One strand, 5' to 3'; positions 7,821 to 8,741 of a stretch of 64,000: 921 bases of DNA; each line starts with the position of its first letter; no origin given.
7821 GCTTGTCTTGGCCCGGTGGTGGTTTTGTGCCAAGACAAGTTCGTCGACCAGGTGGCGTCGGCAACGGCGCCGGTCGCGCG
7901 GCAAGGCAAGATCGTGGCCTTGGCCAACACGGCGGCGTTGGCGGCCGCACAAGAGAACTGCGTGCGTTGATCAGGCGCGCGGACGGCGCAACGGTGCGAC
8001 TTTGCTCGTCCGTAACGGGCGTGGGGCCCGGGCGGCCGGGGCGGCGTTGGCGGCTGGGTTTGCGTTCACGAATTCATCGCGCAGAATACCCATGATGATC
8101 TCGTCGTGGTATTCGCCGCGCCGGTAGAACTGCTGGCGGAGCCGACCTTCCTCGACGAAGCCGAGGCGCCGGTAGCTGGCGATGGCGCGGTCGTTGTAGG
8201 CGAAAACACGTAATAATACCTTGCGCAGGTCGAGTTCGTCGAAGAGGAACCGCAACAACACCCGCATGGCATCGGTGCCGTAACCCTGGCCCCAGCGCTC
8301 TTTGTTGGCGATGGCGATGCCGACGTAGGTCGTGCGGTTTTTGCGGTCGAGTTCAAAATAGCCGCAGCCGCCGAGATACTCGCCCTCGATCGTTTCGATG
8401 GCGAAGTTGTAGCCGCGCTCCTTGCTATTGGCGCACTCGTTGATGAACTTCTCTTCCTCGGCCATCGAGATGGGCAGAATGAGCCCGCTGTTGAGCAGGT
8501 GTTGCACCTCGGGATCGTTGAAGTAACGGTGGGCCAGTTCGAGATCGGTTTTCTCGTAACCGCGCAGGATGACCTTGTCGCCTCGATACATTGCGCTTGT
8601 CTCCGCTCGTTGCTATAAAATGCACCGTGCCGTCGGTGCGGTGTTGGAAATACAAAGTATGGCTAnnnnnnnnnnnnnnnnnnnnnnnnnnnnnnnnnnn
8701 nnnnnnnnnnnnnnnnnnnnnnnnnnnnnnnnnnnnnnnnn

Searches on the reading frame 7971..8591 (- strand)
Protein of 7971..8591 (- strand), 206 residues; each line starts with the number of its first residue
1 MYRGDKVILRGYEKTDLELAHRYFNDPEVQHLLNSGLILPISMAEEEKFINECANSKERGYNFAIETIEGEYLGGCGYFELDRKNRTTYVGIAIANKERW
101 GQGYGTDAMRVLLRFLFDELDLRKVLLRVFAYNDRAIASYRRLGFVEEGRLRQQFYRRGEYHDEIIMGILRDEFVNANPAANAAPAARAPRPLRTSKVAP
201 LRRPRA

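Call 71: search_protein_families(library=pfam, proteins=[window:7971-8591:-], max_evalue=0.001)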
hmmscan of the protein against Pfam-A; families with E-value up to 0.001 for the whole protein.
window:7971-8591:- (206 aa): 5 families
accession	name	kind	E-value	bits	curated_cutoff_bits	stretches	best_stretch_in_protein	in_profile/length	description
PF13302.13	Acetyltransf_3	-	1.3e-22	81.4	25.4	1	7-146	2-138/138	Acetyltransferase (GNAT) domain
PF00583.31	Acetyltransf_1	-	2.5e-12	47.5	20.7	1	46-145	21-116/116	Acetyltransferase (GNAT) family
PF13523.12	Acetyltransf_8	-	1.2e-07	31.9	27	1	85-150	77-142/145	Acetyltransferase (GNAT) domain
PF13420.13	Acetyltransf_4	-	5.8e-07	30.1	24.3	1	42-166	33-155/155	Acetyltransferase (GNAT) domain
PF13508.13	Acetyltransf_7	-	0.00064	20.5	27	0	69-147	11-84/84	Acetyltransferase (GNAT) domain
